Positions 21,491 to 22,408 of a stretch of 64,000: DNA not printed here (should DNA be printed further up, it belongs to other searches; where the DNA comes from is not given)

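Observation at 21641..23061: HAD phosphatase plus RNA ligase operon behind a duplicated palindromic control element; part of a dispersed RNA-repair toolkit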

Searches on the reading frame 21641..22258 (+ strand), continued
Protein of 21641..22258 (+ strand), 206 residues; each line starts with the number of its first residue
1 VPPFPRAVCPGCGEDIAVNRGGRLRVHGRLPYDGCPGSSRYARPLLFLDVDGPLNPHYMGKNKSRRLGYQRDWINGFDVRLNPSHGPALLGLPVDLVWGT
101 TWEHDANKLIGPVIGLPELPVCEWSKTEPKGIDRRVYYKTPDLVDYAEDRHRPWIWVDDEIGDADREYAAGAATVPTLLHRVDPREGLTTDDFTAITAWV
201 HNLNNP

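Call 69: get_annotated_region(hit=H7, flank=5000)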
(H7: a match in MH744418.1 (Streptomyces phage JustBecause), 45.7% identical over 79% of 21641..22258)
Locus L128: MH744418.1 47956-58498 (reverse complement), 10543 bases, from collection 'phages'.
description: Streptomyces phage JustBecause, complete genome.
organism: Streptomyces phage JustBecause (NCBI taxid 2315618)
taxonomy: Viruses; Duplodnaviria; Heunggongvirae; Uroviricota; Caudoviricetes
host: Streptomyces lividans JI 1326; source: soil; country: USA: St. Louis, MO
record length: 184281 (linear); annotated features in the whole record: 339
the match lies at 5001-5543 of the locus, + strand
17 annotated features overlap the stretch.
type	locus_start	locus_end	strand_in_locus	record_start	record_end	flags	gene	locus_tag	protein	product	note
CDS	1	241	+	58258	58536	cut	81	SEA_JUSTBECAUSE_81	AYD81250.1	helix-turn-helix DNA binding domain protein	-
CDS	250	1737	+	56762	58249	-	80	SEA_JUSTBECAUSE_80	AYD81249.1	DNA helicase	-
CDS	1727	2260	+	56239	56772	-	79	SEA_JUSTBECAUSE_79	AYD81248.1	hypothetical protein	-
CDS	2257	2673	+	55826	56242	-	78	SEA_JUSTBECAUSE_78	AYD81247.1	hypothetical protein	-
CDS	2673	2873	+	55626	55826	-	77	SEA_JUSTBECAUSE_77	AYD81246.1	hypothetical protein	-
CDS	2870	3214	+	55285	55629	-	76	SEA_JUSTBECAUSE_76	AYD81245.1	hypothetical protein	-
CDS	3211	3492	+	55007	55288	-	75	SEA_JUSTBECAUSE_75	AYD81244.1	hypothetical protein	-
CDS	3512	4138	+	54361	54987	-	74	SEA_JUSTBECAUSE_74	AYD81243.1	DnaE-like DNA polymerase III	DnaQ-like exonuclease (DNA polymerase III subunit)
CDS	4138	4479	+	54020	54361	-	73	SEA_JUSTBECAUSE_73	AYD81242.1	hypothetical protein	-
CDS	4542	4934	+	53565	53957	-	72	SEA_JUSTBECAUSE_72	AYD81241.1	hypothetical protein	-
CDS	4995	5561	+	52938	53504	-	71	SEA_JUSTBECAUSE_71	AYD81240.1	hypothetical protein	-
CDS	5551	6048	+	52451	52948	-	70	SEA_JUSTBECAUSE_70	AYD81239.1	hypothetical protein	-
CDS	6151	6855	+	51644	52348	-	69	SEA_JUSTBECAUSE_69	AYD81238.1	hypothetical protein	-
CDS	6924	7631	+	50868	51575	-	68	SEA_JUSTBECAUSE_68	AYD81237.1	glycosyltransferase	-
CDS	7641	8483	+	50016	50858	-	67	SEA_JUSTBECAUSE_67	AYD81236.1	Cas4 family exonuclease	-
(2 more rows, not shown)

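Call 86: search_protein_families(library=pfam, alignment_id=A4, max_evalue=0.01)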
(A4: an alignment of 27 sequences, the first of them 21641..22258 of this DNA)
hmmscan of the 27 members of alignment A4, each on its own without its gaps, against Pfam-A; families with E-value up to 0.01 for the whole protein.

A. member 1, window:21641-22258:+ (206 aa): 1 family
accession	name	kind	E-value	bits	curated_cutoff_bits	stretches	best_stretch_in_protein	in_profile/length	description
PF18143.6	HAD_SAK_2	-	1.3e-05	26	27.5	1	45-192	1-138/139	HAD domain in Swiss Army Knife RNA repair proteins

B. families by the number of members that match (of 27 scanned): 1 family
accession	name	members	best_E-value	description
PF18143.6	HAD_SAK_2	27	4.1e-08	HAD domain in Swiss Army Knife RNA repair proteins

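Call 93: search_protein_families(library=padloc, proteins=[window:21641-22258:+], max_evalue=0.001)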
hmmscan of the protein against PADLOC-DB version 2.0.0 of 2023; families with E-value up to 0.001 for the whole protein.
window:21641-22258:+ (206 aa): 0 families

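Call 101: find_encoding_contigs(protein=P0073, flank=8000, max_places=2)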
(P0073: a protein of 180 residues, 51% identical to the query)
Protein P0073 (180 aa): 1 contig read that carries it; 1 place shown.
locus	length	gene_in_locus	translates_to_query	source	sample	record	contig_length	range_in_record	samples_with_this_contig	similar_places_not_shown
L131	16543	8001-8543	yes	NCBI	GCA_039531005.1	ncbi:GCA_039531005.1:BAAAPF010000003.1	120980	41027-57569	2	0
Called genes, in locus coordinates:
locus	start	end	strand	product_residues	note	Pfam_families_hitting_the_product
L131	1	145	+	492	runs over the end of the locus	-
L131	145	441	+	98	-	-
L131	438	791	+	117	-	-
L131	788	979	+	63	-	-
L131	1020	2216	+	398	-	PF09511:RNA_lig_T4_1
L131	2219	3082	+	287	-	PF10547:P22_AR_N, PF03374:ANT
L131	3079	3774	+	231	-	PF10127:RlaP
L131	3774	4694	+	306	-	PF06414:Zeta_toxin, PF08433:KTI12 (weak), PF13671:AAA_33, PF25109:HAD_PNKP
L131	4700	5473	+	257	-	-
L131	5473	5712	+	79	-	-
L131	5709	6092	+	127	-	-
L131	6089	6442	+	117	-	-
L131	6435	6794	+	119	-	-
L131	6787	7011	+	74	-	-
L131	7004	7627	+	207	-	-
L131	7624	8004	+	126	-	-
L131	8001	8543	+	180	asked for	-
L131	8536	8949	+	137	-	PF19474:DUF6011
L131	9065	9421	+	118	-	-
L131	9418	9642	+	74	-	-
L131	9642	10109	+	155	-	-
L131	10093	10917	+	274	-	-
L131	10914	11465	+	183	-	PF23359:Lsr2_DNA-bd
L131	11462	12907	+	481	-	PF00145:DNA_methylase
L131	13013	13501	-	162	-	-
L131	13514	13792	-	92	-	-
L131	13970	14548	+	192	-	-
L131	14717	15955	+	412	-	PF06067:DUF932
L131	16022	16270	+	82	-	-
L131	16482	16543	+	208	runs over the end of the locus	PF13519:VWA_2 (faint)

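Call 105: find_homologous_proteins(query=L131:3774-4691:+, max_evalue=0.001)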
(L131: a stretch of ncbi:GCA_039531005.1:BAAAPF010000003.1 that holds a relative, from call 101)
Query L131:3774-4691:+ (306 aa): 2659 proteins with E <= 0.001 among 8000 candidates; the best 120 are listed.
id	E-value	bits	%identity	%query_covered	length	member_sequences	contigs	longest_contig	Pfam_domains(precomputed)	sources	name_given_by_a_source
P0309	3.5e-203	691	100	100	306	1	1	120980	PF06414.19,PF25109.2,PF13671.13,PF08433.17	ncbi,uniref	ncbi:AAA family ATPase [Streptomyces synnematoformans]|uniref:Polynucleotide kinase PNKP phosphatase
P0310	4.5e-142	491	73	100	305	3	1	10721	PF06414.19,PF25109.2,PF13671.13,PF08433.17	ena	-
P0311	5.7e-142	490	74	100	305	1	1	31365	PF06414.19,PF25109.2,PF07931.19,PF13671.13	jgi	jgi:predicted kinase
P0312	6.7e-141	487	73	100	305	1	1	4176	PF06414.19,PF25109.2,PF13671.13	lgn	-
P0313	1.4e-140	486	73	100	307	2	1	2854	PF06414.19,PF25109.2,PF13671.13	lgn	-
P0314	2.6e-140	485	73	100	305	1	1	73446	PF06414.19,PF25109.2,PF13671.13,PF08433.17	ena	-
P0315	1.0e-139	483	72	100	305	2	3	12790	PF25109.2,PF13671.13,PF08433.17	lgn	-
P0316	3.8e-139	481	72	100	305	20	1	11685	PF06414.19,PF25109.2,PF13671.13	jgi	jgi:predicted kinase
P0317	3.8e-139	481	73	100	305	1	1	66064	PF06414.19,PF25109.2,PF13671.13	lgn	-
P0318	5.5e-139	481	72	100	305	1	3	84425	PF06414.19,PF25109.2,PF13671.13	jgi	jgi:predicted kinase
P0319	1.3e-138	479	72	100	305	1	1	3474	PF06414.19,PF25109.2,PF13671.13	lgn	-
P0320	2.5e-138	479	71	100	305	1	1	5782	PF06414.19,PF25109.2,PF13671.13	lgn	-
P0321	9.8e-138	477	71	100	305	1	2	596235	PF06414.19,PF25109.2,PF13671.13,PF08433.17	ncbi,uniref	ncbi:AAA family ATPase [Streptomyces sp. NPDC088337]|uniref:phosphatase domain-containing protein n=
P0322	2.1e-137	475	70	100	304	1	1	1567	PF06414.19,PF25109.2,PF13671.13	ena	-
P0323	2.4e-137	475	70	100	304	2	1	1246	PF06414.19,PF25109.2,PF13671.13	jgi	jgi:predicted kinase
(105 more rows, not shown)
